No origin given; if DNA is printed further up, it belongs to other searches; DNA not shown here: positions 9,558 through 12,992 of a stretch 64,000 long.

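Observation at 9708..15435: Complete compact type II-C CRISPR-Cas9 system with intact catalytic motifs and 17 spacers of unknown targets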

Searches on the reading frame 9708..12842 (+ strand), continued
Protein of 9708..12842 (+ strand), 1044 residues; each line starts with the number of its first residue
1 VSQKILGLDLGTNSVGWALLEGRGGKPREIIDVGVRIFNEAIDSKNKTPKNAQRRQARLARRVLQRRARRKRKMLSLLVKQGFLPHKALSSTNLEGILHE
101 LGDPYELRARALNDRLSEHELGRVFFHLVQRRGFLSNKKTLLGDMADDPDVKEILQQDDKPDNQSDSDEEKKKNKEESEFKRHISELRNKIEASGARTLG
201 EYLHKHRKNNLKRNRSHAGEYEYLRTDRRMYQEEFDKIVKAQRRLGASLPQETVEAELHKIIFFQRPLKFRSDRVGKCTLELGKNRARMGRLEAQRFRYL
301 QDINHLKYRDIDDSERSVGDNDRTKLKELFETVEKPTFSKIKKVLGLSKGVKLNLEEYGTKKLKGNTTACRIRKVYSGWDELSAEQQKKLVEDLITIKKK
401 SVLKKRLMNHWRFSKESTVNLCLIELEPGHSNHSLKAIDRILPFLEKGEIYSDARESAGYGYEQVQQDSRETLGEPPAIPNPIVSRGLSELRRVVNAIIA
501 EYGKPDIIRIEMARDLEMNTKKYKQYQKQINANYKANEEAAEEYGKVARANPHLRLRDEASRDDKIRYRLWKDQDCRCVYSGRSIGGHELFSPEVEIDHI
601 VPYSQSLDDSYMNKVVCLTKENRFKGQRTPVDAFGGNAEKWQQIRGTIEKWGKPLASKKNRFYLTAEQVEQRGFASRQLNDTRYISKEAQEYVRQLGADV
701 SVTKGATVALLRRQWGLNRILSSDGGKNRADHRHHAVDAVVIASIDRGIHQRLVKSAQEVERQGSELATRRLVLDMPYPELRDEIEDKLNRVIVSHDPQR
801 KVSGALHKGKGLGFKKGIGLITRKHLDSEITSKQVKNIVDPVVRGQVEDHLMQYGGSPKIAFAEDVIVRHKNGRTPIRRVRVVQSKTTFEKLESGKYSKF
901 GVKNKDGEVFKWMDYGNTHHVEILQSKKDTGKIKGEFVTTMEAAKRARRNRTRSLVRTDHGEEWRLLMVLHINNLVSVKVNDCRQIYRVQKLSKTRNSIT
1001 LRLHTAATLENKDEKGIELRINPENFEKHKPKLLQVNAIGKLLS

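Call 19: find_encoding_contigs(protein=P0002, flank=10000, max_places=3)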
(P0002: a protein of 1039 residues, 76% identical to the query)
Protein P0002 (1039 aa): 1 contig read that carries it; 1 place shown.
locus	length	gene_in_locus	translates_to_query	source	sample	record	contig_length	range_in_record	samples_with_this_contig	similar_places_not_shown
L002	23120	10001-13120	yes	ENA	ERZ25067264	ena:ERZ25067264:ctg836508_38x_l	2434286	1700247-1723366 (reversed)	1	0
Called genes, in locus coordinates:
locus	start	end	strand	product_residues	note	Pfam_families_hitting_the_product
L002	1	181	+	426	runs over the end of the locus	PF11104:PilM_2 (faint), PF14450:FtsA (weak), PF02491:SHS2_FTSA, PF06277:EutA (weak), PF06723:MreB_Mbl, PF14450:FtsA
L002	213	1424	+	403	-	PF00091:Tubulin, PF12327:FtsZ_C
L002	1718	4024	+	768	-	PF01483:P_proprotein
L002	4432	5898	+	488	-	PF00483:NTP_transferase, PF22640:ManC_GMP_beta-helix, PF01050:MannoseP_isomer, PF07883:Cupin_2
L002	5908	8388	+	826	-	PF00133:tRNA-synt_1, PF01406:tRNA-synt_1e (faint), PF09334:tRNA-synt_1g, PF13603:tRNA-synt_1_2, PF00133:tRNA-synt_1, PF09334:tRNA-synt_1g (weak), PF08264:Anticodon_1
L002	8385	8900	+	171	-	PF04390:LptE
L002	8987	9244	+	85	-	PF03693:ParD_antitoxin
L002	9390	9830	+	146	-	PF04390:LptE (weak)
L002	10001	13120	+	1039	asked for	PF18470:Cas9_a, PF13395:HNH_4, PF18541:RuvC_III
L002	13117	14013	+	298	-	PF01867:Cas_Cas1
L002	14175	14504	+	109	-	PF20803:PaaX_M (weak), PF09827:CRISPR_Cas2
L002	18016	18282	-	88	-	PF21818:DUF6884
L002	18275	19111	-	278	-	PF03446:NAD_binding_2, PF14833:NAD_binding_11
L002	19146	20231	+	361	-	PF06144:DNA_pol3_delta (weak)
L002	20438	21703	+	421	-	PF00171:Aldedh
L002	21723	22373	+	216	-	PF01467:CTP_transf_like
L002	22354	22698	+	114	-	PF02410:RsfS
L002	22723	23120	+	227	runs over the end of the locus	PF02545:Maf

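Call 20: find_encoding_contigs(protein=P0003, flank=10000, max_places=3)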
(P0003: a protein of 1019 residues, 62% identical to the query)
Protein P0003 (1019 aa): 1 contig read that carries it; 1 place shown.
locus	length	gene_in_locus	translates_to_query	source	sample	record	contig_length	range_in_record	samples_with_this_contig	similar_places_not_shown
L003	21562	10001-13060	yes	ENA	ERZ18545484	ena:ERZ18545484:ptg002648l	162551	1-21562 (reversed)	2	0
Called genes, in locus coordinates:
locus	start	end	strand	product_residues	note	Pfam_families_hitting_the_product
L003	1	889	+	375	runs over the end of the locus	PF07992:Pyr_redox_2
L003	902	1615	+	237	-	-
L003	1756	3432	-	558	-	PF00749:tRNA-synt_1c, PF03950:tRNA-synt_1c_C, PF20974:tRNA-synt_1c_C2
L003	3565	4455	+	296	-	PF03099:BPL_LplA_LipB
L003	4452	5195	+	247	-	PF03309:Pan_kinase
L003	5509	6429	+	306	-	PF12760:Zn_ribbon_IS1595, PF12762:DDE_Tnp_IS1595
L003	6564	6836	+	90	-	-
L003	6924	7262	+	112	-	-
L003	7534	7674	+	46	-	-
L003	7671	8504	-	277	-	-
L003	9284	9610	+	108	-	PF04116:FA_hydroxylase (weak)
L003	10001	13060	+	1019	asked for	PF18470:Cas9_a, PF13395:HNH_4, PF18541:RuvC_III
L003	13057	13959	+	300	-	PF01867:Cas_Cas1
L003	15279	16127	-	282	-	PF12146:Hydrolase_4 (weak), PF00561:Abhydrolase_1, PF12697:Abhydrolase_6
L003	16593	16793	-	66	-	-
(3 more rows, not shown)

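Call 39: find_related_loci(query=A2, collection=genome_contigs, flank=4000)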
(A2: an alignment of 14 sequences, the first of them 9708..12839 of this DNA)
Query A2 (1044 aa) in genome_contigs; peptide patterns used: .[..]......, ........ (x = any residue, [..] = any of these).
207 stretches matched a pattern; 126 encode a relative of the query (tblastn E <= 1e-3); the best 80 are kept; 80 distinct loci.
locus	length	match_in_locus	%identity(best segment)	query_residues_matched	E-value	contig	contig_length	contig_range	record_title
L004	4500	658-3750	55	1-1043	0e+0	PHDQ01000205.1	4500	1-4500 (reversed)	MAG: Bacteroidetes bacterium HGW-Bacteroidetes-13 08E140C01_10kDa_scaffold_5381, whole genome shotgun sequence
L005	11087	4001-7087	54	1-1043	0e+0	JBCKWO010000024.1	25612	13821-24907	Methylobacter sp. isolate SLM_LV1_0830-N19 Node_24_length_25612_cov_62.083240, whole genome shotgun sequence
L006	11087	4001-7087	54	1-1042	0e+0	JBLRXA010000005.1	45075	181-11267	MAG: Methylobacter sp. isolate TamC05-25 NODE_427_length_45075_cov_6.279565, whole genome shotgun sequence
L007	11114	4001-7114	55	1-1043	0e+0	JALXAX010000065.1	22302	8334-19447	MAG: Thiotrichaceae bacterium isolate T2_metabat2_scaf2bin.050 T2_NODE_1918_length_22302_cov_3.809876, whole genome shot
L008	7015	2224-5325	54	1-1043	0e+0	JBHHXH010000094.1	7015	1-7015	MAG: Nitrospiria bacterium isolate D_2_bin.29 NODE_5719_length_7015_cov_6.802874, whole genome shotgun sequence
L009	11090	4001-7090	54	1-1043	0e+0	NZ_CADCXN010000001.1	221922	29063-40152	Candidatus Methylobacter favarea isolate METHB21, whole genome shotgun sequence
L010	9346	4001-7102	55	1-1043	0e+0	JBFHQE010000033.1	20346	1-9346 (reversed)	MAG: Thiohalobacteraceae bacterium isolate Mix_sand08.2021.06.G.65 k141_581704_length_20346_cov_13.0000, whole genome sh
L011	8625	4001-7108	54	1-1043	0e+0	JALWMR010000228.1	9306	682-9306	MAG: Thiotrichaceae bacterium isolate M17_metabat2_scaf2bin.180 M17_NODE_8509_length_9306_cov_2.229219, whole genome sho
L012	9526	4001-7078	54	5-1043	0e+0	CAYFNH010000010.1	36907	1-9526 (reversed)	MAG TPA_asm: uncultured Piscirickettsiaceae bacterium isolate ERP019367_co1_36 genome assembly, contig: NODE_1144_length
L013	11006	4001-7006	54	1-1014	0e+0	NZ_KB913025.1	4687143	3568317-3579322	Methylovulum miyakonense HT12 MetmiDRAFT_scaffold1.1, whole genome shotgun sequence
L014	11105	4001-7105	53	1-1044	0e+0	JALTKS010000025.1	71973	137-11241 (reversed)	MAG: Gammaproteobacteria bacterium isolate S139_maxbin2_scaf2bin.221 S139_NODE_163_length_71973_cov_124.007892, whole ge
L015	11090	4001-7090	54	2-1040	0e+0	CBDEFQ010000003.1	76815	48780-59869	MAG: Candidatus Poriferihabitaceae bacterium isolate da5b587c-8cf9-44ca-83e5-6f8e844eeb51 genome assembly, contig: conti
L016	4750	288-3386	55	1-1043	0e+0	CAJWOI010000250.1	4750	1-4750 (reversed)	MAG TPA_asm: uncultured Alphaproteobacteria bacterium isolate ERR599062_bin.76_MetaBAT_v2.12.1_MAG genome assembly, cont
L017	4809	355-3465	54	1-1043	0e+0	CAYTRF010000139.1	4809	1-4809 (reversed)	MAG TPA_asm: uncultured Cocleimonas sp. isolate binchicken_co24_153 genome assembly, contig: NODE_8888_length_4809_cov_3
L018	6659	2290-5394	54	1-1043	0e+0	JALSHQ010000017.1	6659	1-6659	MAG: Gammaproteobacteria bacterium isolate 354-166_metabat1_scaf2bin.105 354-166_scaffold_11143_c1, whole genome shotgun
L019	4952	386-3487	54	3-1044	0e+0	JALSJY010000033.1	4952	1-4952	MAG: Hyphomicrobiales bacterium isolate 354-166_metabat2_scaf2bin.120 354-166_scaffold_15838_c1, whole genome shotgun se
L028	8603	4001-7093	54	1-1044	0e+0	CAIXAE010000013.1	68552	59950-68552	MAG: uncultured Methylococcaceae bacterium isolate MJ130820B_bin-0950 genome assembly, contig: bin-0950:13/45, whole gen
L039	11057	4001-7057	51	1-1044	0e+0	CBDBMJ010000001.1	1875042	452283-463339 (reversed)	MAG: Bdellovibrionota bacterium isolate e395fa54-b5c4-437f-8e47-0a2ced46d226 genome assembly, contig: contig_1, whole ge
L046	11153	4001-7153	51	1-1044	0e+0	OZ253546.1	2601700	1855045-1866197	MAG: Candidatus Poriferihabitaceae bacterium isolate 463de4ad-0157-4836-b656-1c8ed91a77ea genome assembly, chromosome: 1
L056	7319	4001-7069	50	1-1044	0e+0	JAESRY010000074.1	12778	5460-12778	MAG: Cycloclasticus sp. isolate NORP271 Contig_source1382A_9588, whole genome shotgun sequence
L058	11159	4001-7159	52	1-1044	0e+0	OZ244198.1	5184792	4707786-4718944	MAG: Arenicellales bacterium isolate acf98f22-c3a9-4478-9d88-117e57475e35 genome assembly, chromosome: 1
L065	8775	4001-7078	49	1-1044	0e+0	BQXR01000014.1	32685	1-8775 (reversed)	MAG: Thiomicrorhabdus sp. ISEC-1 DNA, ISEC1CON14, whole genome shotgun sequence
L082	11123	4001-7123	49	1-1044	0e+0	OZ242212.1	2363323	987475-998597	MAG: Candidatus Spongiihabitans sp. isolate 2f15a987-a670-4d91-b8ba-39cdc8936518 genome assembly, chromosome: 1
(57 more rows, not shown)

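Call 42: list_cluster_members(proteins=[P0121, window:9708-12839:+, P0001, P0002])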
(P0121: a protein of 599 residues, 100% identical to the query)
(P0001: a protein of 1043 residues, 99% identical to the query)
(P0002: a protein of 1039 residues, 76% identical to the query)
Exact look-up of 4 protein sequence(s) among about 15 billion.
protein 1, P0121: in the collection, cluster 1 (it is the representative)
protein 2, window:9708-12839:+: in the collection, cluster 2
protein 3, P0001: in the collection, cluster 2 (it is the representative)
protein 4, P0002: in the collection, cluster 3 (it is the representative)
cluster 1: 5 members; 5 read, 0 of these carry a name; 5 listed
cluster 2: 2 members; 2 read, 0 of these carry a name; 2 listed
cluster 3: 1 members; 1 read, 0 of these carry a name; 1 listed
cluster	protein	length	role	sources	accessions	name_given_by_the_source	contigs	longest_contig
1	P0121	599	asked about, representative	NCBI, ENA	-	-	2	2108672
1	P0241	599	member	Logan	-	-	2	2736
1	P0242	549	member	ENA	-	-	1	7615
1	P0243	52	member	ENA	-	-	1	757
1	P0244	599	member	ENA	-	-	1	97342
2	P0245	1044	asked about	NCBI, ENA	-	-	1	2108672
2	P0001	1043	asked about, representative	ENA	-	-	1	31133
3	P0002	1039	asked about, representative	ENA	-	-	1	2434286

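Call 81: predict_structure(alignment_id=A5)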
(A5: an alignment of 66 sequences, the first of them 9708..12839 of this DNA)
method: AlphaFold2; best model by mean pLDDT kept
length: 1044 residues; sequences in the alignment: 66
mean_pLDDT: 77.7   pTM: 0.53
mean pLDDT of the five models: 77.7, 76.7, 75.8, 74.1, 73.8
residues with pLDDT >= 90: 221; 70-90: 565; 50-70: 154; < 50: 104
segments of 3 or more residues with pLDDT < 50: 44-56, 133-152, 157-171, 207-226, 266-287, 514-519, 673-675
pLDDT, mean of each block of 10 residues (from residue 1): 92 93 92 91 49 49 67 87 87 82 84 88 86 43 38 44 43 59 78 68 50 36 49 83 78 79 57 36 47 87 87 82 92 89 87 77 84 89 87 79 86 89 76 77 90 85 68 84 80 96 95 53 65 82 86 76 87 91 88 88 68 89 83 87 89 85 80 54 84 92 87 90 82 94 90 82 71 86 93 89 55 64 80 83 88 84 84 83 69 58 60 68 88 85 69 74 90 92 90 87 83 71 90 92 86
secondary structure, 60 per line:
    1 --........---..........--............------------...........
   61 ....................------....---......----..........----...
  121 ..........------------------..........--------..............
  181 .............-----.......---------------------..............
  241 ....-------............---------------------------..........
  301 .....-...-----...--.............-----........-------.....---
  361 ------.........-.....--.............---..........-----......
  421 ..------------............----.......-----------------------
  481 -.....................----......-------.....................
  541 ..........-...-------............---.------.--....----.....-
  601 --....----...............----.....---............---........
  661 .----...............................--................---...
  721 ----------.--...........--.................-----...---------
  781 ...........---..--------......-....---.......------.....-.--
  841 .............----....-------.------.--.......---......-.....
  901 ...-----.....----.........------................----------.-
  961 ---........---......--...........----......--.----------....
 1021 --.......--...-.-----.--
elements in order (helices of 4 or more, strands of 3 or more residues): E3-10 E14-23 E26-37 H50-80 H87-90 H94-99 H104-113 H118-130 H149-158 H167-193 H199-205 H227-244 H252-263 H291-305 E307-309 E315-317 H320-332 H338-345 H354-357 H367-375 H377-381 H384-396 H400-409 H415-422 H435-446 H451-457 H482-502 E507-512 H520-550 H562-573 H587-590 E595-599 H603-606 E614-618 H619-625 H630-634 H638-649 H653-661 H666-696 E699-704 H705-714 H734-744 H747-763 H781-791 H806-810 E812-815 E819-825 H832-836 H841-853 H858-861 E879-885 H889-894 H896-900 E901-903 E909-913 E918-926 E933-939 H940-948 E964-971 E975-980 E983-993 E998-1003 E1017-1020 H1023-1029 E1032-1034
